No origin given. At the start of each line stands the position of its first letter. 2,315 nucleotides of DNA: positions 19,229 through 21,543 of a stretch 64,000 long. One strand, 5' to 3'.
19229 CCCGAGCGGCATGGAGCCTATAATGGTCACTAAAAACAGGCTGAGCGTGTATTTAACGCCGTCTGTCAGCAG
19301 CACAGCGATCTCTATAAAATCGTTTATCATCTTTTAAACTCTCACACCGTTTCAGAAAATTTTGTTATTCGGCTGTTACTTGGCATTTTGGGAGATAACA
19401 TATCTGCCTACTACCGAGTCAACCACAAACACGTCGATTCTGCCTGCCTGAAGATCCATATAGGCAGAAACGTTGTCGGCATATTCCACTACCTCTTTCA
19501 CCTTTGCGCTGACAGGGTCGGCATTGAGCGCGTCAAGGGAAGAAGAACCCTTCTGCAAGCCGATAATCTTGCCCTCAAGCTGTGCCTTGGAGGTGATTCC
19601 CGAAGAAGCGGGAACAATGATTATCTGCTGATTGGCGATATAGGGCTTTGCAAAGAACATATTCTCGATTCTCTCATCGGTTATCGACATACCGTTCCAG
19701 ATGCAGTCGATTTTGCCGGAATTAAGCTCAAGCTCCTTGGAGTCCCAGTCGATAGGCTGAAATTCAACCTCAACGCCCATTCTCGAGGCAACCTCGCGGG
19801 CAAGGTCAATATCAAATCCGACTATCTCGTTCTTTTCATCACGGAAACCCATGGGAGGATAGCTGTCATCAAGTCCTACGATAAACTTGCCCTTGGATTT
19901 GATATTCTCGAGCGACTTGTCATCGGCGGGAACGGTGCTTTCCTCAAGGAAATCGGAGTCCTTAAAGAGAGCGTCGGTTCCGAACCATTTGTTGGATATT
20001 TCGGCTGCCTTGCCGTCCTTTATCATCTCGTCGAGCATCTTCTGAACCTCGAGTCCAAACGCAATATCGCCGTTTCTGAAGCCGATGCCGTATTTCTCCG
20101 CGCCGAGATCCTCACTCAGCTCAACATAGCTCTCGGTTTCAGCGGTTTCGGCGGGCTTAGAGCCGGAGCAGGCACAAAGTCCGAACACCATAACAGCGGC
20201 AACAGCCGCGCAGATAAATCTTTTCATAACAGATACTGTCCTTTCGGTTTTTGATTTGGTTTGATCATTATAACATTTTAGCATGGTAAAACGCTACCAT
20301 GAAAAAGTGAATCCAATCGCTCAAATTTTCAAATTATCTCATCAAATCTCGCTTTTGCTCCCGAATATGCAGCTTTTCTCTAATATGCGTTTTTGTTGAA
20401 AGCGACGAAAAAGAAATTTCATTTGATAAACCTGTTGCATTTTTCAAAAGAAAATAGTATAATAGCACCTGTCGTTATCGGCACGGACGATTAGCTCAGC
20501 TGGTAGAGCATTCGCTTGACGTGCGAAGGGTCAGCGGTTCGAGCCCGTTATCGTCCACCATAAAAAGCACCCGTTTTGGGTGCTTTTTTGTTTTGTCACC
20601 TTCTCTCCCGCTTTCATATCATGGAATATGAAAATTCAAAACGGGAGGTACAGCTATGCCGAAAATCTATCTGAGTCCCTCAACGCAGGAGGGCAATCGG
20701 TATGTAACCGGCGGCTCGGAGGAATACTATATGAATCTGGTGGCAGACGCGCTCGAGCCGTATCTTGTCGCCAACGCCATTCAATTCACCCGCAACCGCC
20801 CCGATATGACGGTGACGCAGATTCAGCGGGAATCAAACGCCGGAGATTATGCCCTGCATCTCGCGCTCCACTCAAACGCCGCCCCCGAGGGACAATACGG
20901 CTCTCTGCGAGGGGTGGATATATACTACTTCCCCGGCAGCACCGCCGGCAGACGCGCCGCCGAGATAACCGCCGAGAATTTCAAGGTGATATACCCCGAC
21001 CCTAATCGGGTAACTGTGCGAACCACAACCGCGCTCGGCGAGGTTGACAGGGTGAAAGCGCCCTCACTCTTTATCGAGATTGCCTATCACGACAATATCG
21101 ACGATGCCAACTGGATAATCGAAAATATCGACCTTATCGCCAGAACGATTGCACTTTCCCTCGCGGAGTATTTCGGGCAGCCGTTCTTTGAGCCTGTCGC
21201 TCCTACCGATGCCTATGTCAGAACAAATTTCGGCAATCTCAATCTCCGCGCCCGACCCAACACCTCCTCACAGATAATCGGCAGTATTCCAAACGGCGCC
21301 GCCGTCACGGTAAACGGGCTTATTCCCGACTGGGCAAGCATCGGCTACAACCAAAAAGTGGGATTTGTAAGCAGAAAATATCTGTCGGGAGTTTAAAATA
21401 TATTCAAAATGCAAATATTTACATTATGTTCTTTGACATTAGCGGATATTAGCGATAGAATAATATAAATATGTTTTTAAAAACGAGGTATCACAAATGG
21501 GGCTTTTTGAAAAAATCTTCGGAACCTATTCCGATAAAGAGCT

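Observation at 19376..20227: Naturally circularly permuted family-3 solute-binding protein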

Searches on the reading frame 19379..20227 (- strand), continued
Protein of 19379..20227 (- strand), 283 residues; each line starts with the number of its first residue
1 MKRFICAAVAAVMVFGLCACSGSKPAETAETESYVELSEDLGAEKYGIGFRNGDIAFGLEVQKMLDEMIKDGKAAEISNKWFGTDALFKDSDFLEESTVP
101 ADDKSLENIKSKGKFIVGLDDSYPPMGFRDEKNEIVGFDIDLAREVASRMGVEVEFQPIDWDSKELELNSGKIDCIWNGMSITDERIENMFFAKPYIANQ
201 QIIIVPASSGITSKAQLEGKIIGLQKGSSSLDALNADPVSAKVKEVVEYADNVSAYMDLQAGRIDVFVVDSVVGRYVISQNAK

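Call 37: find_encoding_contigs(protein=P0272, flank=4000, max_places=3)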
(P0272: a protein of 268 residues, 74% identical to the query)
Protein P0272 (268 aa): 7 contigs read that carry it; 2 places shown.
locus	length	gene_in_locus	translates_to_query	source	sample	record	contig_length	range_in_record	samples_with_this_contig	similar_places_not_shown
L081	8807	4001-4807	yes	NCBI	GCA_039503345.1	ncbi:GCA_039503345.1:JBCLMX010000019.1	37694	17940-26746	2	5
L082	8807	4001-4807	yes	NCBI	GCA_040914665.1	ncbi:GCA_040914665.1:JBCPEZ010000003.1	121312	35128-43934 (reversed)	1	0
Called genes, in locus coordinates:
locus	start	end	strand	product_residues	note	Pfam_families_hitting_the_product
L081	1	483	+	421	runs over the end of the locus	PF00890:FAD_binding_2 (weak), PF01134:GIDA, PF01266:DAO (faint), PF03486:HI0933_like, PF07992:Pyr_redox_2 (weak), PF12831:FAD_oxidored (weak), PF22780:HI0933_like_1st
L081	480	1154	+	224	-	PF02224:Cytidylate_kin, PF13189:Cytidylate_kin2 (faint), PF13238:AAA_18, PF13207:AAA_17 (faint)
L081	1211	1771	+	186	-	PF01553:Acyltransferase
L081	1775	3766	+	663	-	PF02401:LYTB, PF00575:S1, PF23459:S1_RRP5 (weak), PF00575:S1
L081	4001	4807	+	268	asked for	PF00497:SBP_bac_3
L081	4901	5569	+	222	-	PF00528:BPD_transp_1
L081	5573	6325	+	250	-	PF02463:SMC_N, PF00005:ABC_tran, PF13304:AAA_21 (faint)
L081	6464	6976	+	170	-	PF14270:DUF4358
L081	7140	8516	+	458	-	PF03062:MBOAT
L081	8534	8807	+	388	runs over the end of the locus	PF16822:ALGX, PF14286:DHHW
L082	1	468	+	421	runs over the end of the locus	PF00070:Pyr_redox (weak), PF00890:FAD_binding_2 (weak), PF01134:GIDA, PF01266:DAO (weak), PF03486:HI0933_like, PF07992:Pyr_redox_2, PF12831:FAD_oxidored, PF22780:HI0933_like_1st, +2 more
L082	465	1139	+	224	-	PF02224:Cytidylate_kin, PF13189:Cytidylate_kin2, PF13238:AAA_18, PF13207:AAA_17 (faint)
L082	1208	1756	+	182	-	PF01553:Acyltransferase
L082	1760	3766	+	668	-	PF02401:LYTB, PF00575:S1, PF23459:S1_RRP5 (weak), PF00575:S1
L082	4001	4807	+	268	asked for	PF00497:SBP_bac_3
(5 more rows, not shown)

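Call 57: search_solved_structures(query=A1, max_evalue=1e-15)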
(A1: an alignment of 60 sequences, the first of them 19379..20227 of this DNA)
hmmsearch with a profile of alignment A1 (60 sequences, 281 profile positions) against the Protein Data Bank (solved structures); distinct sequences matched with E-value up to 1e-15: 80 (the best 60 are shown).
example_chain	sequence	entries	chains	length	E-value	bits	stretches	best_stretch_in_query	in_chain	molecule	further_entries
4ohn_A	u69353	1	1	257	1.6e-58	201.1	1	101-278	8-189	ABC transporter substrate-binding protein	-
3hv1_A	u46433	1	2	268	4.4e-57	196.4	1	99-278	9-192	Polar amino acid ABC uptake transporter substrate binding protein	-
4zv1_A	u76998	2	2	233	6.5e-53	182.7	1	109-276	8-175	AncQR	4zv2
6h30_A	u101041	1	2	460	8.9e-48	165.9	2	115-278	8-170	Glutamine ABC transporter permease and substrate binding protein protein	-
6det_A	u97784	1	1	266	3.1e-46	160.8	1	91-270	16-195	Tv2483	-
6svf_A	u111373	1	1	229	8.5e-44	152.8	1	104-279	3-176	Amino acid ABC transporter, periplasmic amino acid-binding protein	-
4prs_A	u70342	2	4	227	1.6e-41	145.3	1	104-279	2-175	ABC-type transporter, periplasmic subunit family 3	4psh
6ggv_A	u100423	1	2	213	1.7e-40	142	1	104-279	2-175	Amino acid ABC transporter, periplasmic amino acid-binding protein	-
6ggp_A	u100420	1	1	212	1.7e-40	141.9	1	104-279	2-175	Amino acid ABC transporter, periplasmic amino acid-binding protein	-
5t0w_A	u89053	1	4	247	1.7e-39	138.7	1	102-279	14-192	AncCDT-1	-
6q3u_A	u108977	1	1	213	1.9e-39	138.6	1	104-279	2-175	Amino acid ABC transporter, periplasmic amino acid-binding protein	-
5tuj_C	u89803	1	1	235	2.4e-39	138.2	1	103-279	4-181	Ancestral protein CDT-Anc1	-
2pvu_A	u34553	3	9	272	2.1e-35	125.3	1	109-277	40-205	ArtJ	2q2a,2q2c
4ymx_A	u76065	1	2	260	3e-34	121.5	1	102-275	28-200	ABC-type amino acid transport system, periplasmic component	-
3vv5_A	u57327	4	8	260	8.2e-34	120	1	102-277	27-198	Amino acid ABC transporter, binding protein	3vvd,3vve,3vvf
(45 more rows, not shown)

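Call 58: predict_structure(alignment_id=A3)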
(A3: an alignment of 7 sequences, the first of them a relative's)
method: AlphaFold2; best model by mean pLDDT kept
length: 268 residues; sequences in the alignment: 7
mean_pLDDT: 76.2   pTM: 0.71
mean pLDDT of the five models: 76.2, 74.1, 72.3, 71.7, 50.4
residues with pLDDT >= 90: 44; 70-90: 160; 50-70: 37; < 50: 27
segments of 3 or more residues with pLDDT < 50: 1-26
pLDDT, mean of each block of 10 residues (from residue 1): 35 34 49 85 79 84 84 81 83 76 75 82 89 96 90 86 90 76 60 77 92 81 63 66 84 85 72
secondary structure, 60 per line:
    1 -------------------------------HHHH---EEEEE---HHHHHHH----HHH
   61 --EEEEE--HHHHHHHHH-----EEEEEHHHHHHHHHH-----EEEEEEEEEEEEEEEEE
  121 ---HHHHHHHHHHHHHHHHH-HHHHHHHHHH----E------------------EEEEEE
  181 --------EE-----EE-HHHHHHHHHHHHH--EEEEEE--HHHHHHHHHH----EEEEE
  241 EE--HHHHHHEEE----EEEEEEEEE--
elements in order: H32-35 E39-43 H47-53 E63-67 H70-78 E84-88 H89-98 E104-120 H124-140 H142-151 E175-180 H199-211 E214-219 H222-231 E236-242 H245-250 E251-253 E258-266

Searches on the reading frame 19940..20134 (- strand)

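Call 3: search_protein_families(library=pfam, proteins=[window:19940-20134:-], max_evalue=1)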
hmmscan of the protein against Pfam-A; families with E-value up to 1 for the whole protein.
seq(65 aa): 1 family
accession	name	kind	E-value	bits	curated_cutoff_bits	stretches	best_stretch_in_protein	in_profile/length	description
PF00497.25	SBP_bac_3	-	4.8e-05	23.6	26.4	1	19-53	98-132/132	Bacterial extracellular solute-binding proteins, family 3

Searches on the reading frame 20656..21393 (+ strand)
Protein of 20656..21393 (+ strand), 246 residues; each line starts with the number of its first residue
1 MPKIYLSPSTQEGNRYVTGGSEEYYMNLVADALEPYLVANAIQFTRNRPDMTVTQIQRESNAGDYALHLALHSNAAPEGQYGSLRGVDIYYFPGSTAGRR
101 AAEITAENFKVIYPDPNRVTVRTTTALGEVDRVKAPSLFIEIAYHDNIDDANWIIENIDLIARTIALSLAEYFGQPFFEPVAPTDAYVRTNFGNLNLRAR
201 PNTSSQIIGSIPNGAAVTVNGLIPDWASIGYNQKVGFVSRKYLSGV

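Call 16: search_protein_families(library=ncbifam, proteins=[window:20656-21393:+], max_evalue=0.001)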
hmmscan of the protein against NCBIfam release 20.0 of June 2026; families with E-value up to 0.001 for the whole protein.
window:20656-21393:+ (246 aa): 4 families
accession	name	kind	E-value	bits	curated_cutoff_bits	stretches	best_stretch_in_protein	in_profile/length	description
NF040678.1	EntFM_CwpFM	equivalog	6.7e-07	28.7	720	1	190-243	136-189/430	enterotoxin EntFM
NF040670.1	wall_bind_EntA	exception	1.8e-05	24.3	560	1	164-242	4-80/291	cell wall-binding protein EntA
NF050040.1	horm_taper_TftA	equivalog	2.6e-05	23.1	500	1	51-176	62-187/450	hormogonium tapered terminus morphoprotein TftA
NF040675.1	wall_bind_EntD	exception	0.00075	18.8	590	0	192-245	89-143/310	cell wall-binding protein EntD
